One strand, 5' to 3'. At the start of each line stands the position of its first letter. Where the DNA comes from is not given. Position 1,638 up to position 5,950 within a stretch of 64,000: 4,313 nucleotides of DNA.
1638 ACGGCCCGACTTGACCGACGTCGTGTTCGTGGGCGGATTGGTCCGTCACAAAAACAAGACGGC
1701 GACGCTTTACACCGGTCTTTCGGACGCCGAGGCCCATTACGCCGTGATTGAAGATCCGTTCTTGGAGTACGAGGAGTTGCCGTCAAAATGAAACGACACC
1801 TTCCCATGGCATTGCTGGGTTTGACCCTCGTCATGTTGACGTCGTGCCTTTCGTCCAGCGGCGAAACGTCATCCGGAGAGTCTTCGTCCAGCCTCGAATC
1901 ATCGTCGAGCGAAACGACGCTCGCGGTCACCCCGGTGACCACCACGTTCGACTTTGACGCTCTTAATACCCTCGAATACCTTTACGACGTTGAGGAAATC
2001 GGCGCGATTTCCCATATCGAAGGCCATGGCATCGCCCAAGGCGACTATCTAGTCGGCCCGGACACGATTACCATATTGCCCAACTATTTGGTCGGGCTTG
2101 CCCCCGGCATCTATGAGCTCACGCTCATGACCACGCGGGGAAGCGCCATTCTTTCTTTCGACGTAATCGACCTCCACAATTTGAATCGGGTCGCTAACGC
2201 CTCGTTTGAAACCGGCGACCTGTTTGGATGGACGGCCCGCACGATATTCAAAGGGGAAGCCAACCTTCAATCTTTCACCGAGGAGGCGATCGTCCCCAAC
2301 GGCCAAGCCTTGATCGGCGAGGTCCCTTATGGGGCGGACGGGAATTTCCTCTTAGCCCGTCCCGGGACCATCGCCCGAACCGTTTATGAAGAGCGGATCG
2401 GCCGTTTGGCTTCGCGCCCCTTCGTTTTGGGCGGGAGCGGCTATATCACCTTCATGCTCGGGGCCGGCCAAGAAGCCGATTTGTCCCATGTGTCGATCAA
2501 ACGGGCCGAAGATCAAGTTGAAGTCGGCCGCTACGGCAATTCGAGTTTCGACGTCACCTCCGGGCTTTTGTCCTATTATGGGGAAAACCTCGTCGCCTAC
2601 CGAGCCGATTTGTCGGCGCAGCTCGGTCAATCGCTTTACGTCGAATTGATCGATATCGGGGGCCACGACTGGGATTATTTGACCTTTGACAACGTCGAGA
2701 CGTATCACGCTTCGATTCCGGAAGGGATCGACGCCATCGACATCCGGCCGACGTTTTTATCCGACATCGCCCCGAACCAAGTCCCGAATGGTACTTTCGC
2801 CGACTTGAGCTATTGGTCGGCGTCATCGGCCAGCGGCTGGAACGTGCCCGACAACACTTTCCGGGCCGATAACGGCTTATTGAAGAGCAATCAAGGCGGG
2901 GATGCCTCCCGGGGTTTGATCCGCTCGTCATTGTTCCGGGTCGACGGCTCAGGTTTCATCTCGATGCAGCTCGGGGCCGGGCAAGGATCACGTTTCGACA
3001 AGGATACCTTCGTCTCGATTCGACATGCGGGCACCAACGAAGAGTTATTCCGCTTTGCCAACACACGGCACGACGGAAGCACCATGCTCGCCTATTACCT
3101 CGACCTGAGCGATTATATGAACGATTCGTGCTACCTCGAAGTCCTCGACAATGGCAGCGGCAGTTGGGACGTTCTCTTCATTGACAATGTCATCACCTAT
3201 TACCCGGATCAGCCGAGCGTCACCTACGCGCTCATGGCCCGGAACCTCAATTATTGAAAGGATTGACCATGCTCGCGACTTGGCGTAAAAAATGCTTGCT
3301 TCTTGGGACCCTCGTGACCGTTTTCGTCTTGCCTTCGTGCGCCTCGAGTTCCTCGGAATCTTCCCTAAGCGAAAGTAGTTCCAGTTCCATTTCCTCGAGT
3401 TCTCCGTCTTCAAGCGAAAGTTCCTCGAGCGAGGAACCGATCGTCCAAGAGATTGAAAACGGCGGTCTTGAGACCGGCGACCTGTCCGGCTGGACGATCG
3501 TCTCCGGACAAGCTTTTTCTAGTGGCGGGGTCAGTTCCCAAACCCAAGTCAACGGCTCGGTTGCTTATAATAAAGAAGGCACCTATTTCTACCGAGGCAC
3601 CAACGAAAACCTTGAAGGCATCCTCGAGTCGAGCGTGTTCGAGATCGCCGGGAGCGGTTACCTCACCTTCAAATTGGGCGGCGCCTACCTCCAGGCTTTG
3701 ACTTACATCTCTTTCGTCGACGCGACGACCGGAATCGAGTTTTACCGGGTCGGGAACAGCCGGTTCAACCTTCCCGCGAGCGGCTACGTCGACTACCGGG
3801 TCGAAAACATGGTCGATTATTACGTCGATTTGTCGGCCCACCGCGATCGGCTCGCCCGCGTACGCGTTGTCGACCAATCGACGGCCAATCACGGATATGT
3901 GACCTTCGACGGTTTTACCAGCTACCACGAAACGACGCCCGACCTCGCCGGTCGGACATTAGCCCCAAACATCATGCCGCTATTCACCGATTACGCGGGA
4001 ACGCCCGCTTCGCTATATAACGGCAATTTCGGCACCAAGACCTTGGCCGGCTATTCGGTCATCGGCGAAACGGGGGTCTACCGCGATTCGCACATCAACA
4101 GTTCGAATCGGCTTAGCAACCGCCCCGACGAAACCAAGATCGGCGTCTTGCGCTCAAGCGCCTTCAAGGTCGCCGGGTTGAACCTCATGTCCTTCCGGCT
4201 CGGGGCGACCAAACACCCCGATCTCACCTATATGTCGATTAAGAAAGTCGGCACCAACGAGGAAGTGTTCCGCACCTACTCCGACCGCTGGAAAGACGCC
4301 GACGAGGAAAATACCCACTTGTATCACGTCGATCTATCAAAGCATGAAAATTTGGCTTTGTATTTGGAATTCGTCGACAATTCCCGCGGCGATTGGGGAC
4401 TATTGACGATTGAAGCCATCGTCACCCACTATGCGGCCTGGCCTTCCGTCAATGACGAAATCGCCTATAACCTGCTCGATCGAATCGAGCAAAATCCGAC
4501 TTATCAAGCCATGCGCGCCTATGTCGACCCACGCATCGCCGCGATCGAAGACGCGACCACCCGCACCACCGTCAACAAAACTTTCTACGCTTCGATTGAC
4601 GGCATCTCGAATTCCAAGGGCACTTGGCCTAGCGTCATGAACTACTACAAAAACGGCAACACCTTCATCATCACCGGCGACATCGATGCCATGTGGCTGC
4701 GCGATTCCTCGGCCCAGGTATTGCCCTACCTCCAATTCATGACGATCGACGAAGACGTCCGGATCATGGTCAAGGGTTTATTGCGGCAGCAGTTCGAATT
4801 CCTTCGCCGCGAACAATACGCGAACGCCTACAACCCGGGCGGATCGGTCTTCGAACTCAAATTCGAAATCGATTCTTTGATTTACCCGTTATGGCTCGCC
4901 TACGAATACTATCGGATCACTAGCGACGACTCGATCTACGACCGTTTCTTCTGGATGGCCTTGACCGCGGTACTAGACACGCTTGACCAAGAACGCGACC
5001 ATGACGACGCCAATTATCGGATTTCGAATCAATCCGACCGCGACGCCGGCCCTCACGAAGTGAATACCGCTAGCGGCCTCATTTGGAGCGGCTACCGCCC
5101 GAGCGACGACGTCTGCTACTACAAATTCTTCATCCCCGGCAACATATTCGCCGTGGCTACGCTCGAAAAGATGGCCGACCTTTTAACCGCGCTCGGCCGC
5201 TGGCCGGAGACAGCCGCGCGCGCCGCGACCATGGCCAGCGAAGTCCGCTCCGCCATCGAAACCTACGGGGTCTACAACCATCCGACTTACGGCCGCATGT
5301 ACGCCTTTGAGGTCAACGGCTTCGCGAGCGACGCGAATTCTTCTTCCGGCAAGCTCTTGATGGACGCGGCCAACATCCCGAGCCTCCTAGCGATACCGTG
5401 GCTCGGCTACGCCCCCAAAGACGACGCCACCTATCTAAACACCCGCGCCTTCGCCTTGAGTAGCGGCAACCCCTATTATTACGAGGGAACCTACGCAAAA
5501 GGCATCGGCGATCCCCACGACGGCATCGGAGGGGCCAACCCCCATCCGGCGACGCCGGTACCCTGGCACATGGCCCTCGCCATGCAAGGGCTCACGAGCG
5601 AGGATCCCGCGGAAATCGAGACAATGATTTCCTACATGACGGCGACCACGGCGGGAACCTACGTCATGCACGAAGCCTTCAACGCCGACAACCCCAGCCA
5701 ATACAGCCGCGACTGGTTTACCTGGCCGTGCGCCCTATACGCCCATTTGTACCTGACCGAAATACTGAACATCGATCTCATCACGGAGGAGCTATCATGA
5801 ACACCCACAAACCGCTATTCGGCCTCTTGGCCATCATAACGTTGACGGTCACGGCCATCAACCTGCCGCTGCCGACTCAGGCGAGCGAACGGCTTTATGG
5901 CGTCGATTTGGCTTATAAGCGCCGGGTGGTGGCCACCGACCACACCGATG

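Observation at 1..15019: Monoderm mannan/beta-mannoside utilisation locus combining GH125, a secreted CBM32-GH130 and a cytoplasmic DUF1861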

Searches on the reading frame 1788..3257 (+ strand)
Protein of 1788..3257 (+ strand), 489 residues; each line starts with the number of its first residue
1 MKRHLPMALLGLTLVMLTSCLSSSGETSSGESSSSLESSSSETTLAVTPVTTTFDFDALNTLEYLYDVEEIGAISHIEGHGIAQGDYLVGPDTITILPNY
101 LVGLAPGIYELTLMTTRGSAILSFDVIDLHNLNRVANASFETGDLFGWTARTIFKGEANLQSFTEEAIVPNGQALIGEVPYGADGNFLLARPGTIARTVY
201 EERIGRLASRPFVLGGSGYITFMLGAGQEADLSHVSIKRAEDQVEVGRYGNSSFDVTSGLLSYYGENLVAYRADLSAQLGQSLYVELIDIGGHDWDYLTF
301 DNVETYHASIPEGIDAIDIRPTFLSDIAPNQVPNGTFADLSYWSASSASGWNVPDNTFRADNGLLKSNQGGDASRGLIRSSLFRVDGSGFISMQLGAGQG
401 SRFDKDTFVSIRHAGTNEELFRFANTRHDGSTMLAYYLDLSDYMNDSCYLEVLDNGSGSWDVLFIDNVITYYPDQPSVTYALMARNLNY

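Call 3: search_protein_families(library=pfam, proteins=[window:1788-3257:+], max_evalue=0.01)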
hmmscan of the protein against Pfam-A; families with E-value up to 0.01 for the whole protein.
window:1788-3257:+ (489 aa): 0 families

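Call 10: search_solved_structures(query=window:1788-3257:+, max_evalue=10, show_alignments=2)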
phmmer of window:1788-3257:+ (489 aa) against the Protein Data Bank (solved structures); distinct sequences matched with E-value up to 10: 1.
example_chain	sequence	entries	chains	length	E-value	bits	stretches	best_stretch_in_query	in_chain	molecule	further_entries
6idx_A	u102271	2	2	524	0.75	12.2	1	428-487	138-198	Engulfment and cell motility protein 2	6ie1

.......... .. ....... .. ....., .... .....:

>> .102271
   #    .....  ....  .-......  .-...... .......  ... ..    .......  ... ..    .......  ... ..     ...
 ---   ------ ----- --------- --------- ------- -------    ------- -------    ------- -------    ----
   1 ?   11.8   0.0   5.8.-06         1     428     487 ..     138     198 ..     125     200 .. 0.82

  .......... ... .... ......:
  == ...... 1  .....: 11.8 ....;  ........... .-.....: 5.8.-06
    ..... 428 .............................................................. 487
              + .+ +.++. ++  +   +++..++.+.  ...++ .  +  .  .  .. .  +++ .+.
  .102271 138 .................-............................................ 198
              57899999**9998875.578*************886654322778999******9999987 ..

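Call 12: search_protein_families(library=ncbifam, proteins=[window:1788-3257:+], max_evalue=0.01)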
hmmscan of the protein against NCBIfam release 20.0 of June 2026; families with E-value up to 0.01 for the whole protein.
window:1788-3257:+ (489 aa): 0 families

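Call 27: find_homologous_proteins(query=window:1788-3257:+, max_evalue=0.00001)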
Query window:1788-3257:+ (489 aa): 164 proteins with E <= 0.00001 among 8000 candidates; the best 120 are listed.
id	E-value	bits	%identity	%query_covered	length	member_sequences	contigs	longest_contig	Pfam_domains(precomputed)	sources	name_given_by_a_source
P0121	0.0e+0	1076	100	99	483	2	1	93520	-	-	-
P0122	1.7e-255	867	77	100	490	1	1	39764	-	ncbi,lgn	-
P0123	4.1e-166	572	55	91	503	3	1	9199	-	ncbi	-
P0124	1.5e-163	564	54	99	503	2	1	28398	-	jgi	-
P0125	4.8e-154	532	53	92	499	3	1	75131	-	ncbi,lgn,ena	-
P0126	2.1e-151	524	53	91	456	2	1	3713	-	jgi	jgi:hypothetical protein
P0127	1.2e-145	505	52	92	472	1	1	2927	-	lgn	-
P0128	2.3e-143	497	51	94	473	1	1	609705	PF03442.21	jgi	-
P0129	2.3e-141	491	50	91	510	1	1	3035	-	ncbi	-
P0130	6.8e-138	479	49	90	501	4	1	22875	-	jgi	-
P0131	8.8e-138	479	51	91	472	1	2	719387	-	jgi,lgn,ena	-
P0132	2.1e-137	477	50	91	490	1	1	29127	-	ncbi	-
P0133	1.8e-135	471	49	93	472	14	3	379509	PF03442.21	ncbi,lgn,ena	-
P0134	6.2e-135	469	48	90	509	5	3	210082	-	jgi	-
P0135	1.1e-133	465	49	91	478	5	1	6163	-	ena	-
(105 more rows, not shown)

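Call 35: search_protein_families(library=pfam, alignment_id=A2, max_evalue=1)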
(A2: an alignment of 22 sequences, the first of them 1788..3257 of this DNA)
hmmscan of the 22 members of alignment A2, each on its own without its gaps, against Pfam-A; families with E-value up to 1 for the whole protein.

A. member 1, window:1788-3257:+ (489 aa): 2 families
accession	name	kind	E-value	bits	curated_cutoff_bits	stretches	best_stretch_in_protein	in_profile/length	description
PF03442.20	CBM_X2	-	0.043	14.3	28.9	1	78-119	36-77/83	Carbohydrate binding domain X2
PF24264.1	DUF7465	-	0.065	13.5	27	1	240-276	5-41/54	Family of unknown function (DUF7465)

B. families by the number of members that match (of 22 scanned): 17 families
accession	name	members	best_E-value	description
PF03442.20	CBM_X2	15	5.4e-07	Carbohydrate binding domain X2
PF02018.23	CBM_4_9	6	0.022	Carbohydrate binding domain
PF21827.1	New_glue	2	0.00027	New glue protein family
PF19835.5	SegE_GIY-YIG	1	0.0016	Putative endonuclease segE, GIY-YIG domain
PF14524.12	Wzt_C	1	0.022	Wzt C-terminal domain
PF20215.3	DUF6575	1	0.023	Family of unknown function (DUF6575)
PF07550.17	Shr-like_HID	1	0.034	Heme-binding protein Shr-like, Hb-interacting domain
PF02342.23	TerD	1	0.036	TerD domain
PF03244.19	PSI_PsaH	1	0.043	Photosystem I reaction centre subunit VI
PF24264.1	DUF7465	1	0.065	Family of unknown function (DUF7465)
PF04597.19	Ribophorin_I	1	0.13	Ribophorin I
PF13581.12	HATPase_c_2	1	0.14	Histidine kinase-like ATPase domain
PF13495.12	Phage_int_SAM_4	1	0.16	Phage integrase, N-terminal SAM-like domain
PF19016.5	DUF5745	1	0.17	Domain of unknown function (DUF5745)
PF14993.11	Neuropeptide_S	1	0.24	Neuropeptide S precursor protein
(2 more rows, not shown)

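Call 74: predict_structure(alignment_id=A2)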
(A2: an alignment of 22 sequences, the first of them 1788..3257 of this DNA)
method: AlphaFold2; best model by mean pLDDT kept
length: 489 residues; sequences in the alignment: 22
mean_pLDDT: 86.7   pTM: 0.83
mean pLDDT of the five models: 86.7, 85.6, 85.4, 85.2, 84.7
residues with pLDDT >= 90: 307; 70-90: 125; 50-70: 25; < 50: 32
segments of 3 or more residues with pLDDT < 50: 1-6, 17-40
pLDDT, mean of each block of 10 residues (from residue 1): 45 48 39 41 84 91 94 93 94 94 92 95 91 91 93 85 92 79 93 88 92 96 94 96 97 73 75 97 97 87 96 95 90 89 89 77 90 87 97 89 86 96 85 92 97 86 92 94 91
secondary structure, 60 per line:
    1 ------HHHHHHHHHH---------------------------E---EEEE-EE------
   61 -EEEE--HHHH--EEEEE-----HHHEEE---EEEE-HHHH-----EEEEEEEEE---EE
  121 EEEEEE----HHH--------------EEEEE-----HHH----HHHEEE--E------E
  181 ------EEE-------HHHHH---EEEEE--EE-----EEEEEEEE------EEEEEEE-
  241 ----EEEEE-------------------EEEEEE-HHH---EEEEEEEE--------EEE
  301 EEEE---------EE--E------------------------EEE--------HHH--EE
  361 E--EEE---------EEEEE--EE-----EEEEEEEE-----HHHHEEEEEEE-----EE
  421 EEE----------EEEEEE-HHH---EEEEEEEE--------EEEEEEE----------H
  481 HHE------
elements in order: H7-16 E48-51 E62-65 H68-71 E74-78 E87-89 E93-96 H98-101 E107-115 E119-126 E148-152 E168-170 E187-189 H197-201 E205-209 E219-226 E233-239 E245-249 E269-274 E282-289 E298-304 E343-345 E359-361 E364-366 E376-380 E390-397 H403-406 E407-413 E419-423 E434-439 E447-454 E463-469

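Call 77: fold_search(model_id=the predicted structure, library=pdb)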
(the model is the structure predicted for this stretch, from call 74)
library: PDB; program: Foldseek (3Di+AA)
matches with E <= 10: 1446; with E <= 0.001: 62
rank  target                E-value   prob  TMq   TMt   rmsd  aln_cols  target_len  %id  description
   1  7kwb_A                1.2e-09  1.00  0.21  0.24  19.5       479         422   10  Surface glycan-binding protein B from Bacteroides thetaiotaomicron (released 2021-02-17)
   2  6tfj_A                5.6e-09  1.00  0.18  0.12  26.9       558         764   11  Vip3Aa protoxin structure (released 2020-08-12)
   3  6tfj_B                9.3e-09  1.00  0.19  0.13  27.1       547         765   12  Vip3Aa protoxin structure (released 2020-08-12)
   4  6tfk_A                1.5e-08  1.00  0.18  0.14  27.6       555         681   11  Vip3Aa toxin structure (released 2020-08-12)
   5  3ecq_B                4.7e-08  1.00  0.20  0.09  19.6       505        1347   11  Endo-alpha-N-acetylgalactosaminidase from Streptococcus pneumoniae: SeMet structure (released 2008-09-09)
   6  5a57                  4.9e-08  1.00  0.19  0.10  20.0       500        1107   12  The structure of GH101 from Streptococcus pneumoniae TIGR4 in complex with PUGT (released 2015-09-02)
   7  2e26_A                5.5e-08  1.00  0.22  0.16  13.8       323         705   12  Crystal structure of two repeat fragment of reelin (released 2007-05-22)
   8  3ecq_A                5.5e-08  1.00  0.20  0.09  19.7       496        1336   12  Endo-alpha-N-acetylgalactosaminidase from Streptococcus pneumoniae: SeMet structure (released 2008-09-09)
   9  7kwb_B                5.8e-08  1.00  0.21  0.25  20.1       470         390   10  Surface glycan-binding protein B from Bacteroides thetaiotaomicron (released 2021-02-17)
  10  5b4x_C                6.5e-08  1.00  0.21  0.17  16.1       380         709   13  Crystal structure of the ApoER2 ectodomain in complex with the Reelin R56 fragment (released 2017-04-26)
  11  6qfk_A                8.6e-08  1.00  0.19  0.09  18.8       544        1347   10  EngBF DARPin Fusion 4b G10 (released 2019-11-06)
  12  5b4x_A                1.1e-07  1.00  0.19  0.15  13.8       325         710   14  Crystal structure of the ApoER2 ectodomain in complex with the Reelin R56 fragment (released 2017-04-26)
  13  7lyu_A                1.3e-07  1.00  0.22  0.27  16.2       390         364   14  Reelin repeat 8 (released 2022-06-15)
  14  5a58_A                2.1e-07  1.00  0.18  0.10  18.9       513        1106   11  The structure of GH101 D764N mutant from Streptococcus pneumoniae TIGR4 in complex with serinyl T-antigen (released 2015-09-02)
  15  6qev_B                2.3e-07  1.00  0.19  0.08  20.1       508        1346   10  EngBF DARPin Fusion 4b B6 (released 2019-11-06)
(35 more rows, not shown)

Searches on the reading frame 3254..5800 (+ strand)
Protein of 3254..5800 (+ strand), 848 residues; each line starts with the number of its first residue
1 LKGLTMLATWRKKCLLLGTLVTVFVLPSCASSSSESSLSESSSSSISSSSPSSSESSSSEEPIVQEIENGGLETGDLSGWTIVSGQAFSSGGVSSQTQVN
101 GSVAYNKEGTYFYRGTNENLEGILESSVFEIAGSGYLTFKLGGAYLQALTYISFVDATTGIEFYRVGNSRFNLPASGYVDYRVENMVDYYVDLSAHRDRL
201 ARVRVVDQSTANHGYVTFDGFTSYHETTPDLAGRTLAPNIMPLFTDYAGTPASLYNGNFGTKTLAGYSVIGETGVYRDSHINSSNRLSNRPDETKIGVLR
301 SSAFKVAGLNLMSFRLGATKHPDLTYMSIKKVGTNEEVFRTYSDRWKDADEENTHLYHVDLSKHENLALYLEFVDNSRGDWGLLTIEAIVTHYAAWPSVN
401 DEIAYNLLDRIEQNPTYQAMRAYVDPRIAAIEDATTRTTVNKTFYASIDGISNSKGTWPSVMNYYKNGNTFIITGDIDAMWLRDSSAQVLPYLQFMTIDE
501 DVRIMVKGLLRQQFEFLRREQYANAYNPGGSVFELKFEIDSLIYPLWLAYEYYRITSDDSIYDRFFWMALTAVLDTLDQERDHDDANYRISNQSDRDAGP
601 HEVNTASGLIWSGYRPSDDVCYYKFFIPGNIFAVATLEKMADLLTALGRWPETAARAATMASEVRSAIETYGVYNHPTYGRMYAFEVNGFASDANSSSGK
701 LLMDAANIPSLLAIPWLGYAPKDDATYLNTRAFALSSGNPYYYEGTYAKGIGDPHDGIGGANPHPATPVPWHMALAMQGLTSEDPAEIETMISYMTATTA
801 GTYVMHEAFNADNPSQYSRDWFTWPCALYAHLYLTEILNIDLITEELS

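Call 3: search_protein_families(library=pfam, proteins=[window:3254-5800:+], max_evalue=0.01)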
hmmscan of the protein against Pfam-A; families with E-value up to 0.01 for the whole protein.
window:3254-5800:+ (848 aa): 1 family
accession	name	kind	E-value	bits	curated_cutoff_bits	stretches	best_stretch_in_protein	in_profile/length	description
PF06824.17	Glyco_hydro_125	-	5.2e-108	362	23.4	1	450-832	26-412/414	Metal-independent alpha-mannosidase (GH125)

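Call 9: search_solved_structures(query=window:3254-5800:+, max_evalue=1, show_alignments=2)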
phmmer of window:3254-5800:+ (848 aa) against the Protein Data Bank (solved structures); distinct sequences matched with E-value up to 1: 11.
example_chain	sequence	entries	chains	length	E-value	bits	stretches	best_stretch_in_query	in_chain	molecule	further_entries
3on6_A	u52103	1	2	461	6.7e-85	289.3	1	460-836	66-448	Uncharacterized protein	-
2p0v_A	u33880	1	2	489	8e-83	282.4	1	460-836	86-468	Hypothetical protein BT3781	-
3p2c_A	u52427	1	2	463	4.3e-81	276.6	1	469-836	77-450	Putative glycosyl hydrolase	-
2nvp_A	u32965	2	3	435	1.3e-73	251.9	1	466-840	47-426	Hypothetical protein | Alpha-1,6-mannosidase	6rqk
3qpf_A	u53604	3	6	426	2.8e-73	250.8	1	460-834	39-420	Putative uncharacterized protein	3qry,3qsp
3qt3_A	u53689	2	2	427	3.1e-73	250.7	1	466-839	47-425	Putative uncharacterized protein CPE0426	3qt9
5m7i_A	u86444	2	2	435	6.2e-73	249.7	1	466-840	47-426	exo-alpha-1,6-mannosidase | 1,6-alpha-mannosidase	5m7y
3mx9_A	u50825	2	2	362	0.051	15.1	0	420-461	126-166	Protein scV3V2(G19S) | scV3V2(G19S)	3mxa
5hva_A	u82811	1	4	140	0.62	11.5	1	747-801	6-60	DR2231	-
2yeu_A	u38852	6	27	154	0.67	11.4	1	746-801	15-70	DR2231 | MAZG-LIKE NUCLEOSIDE TRIPHOSPHATE PYROPHOSPHOHYDROLASE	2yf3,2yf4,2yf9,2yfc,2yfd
5i0m_A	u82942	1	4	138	0.68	11.4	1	747-801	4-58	DR2231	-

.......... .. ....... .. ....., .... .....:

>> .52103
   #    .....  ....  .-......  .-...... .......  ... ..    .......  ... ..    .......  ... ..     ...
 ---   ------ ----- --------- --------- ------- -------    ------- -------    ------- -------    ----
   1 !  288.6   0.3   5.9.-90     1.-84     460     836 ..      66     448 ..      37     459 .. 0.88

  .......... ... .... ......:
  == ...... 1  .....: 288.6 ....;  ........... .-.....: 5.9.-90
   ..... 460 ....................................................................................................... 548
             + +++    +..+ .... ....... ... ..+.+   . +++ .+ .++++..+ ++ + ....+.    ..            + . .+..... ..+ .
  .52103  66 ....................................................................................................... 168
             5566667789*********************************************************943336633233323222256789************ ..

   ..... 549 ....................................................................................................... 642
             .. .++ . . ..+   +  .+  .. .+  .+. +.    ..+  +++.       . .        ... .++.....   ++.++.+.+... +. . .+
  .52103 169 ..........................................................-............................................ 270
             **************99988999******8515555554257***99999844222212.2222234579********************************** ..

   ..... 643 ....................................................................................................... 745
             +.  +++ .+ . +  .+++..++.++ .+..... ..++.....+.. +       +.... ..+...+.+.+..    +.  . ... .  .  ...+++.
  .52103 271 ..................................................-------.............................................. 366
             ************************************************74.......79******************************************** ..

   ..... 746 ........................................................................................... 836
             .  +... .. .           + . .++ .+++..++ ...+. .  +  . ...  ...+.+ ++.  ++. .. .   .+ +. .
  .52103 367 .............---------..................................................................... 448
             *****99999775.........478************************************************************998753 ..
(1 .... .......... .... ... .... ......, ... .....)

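Call 12: search_protein_families(library=ncbifam, proteins=[window:3254-5800:+], max_evalue=0.01)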
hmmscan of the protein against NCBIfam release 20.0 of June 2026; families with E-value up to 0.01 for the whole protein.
window:3254-5800:+ (848 aa): 1 family
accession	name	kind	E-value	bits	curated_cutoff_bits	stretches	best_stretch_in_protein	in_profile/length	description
NF040528.1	SP_0198_lipo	equivalog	0.0035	17.3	100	1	12-61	2-53/144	SP_0198 family lipoprotein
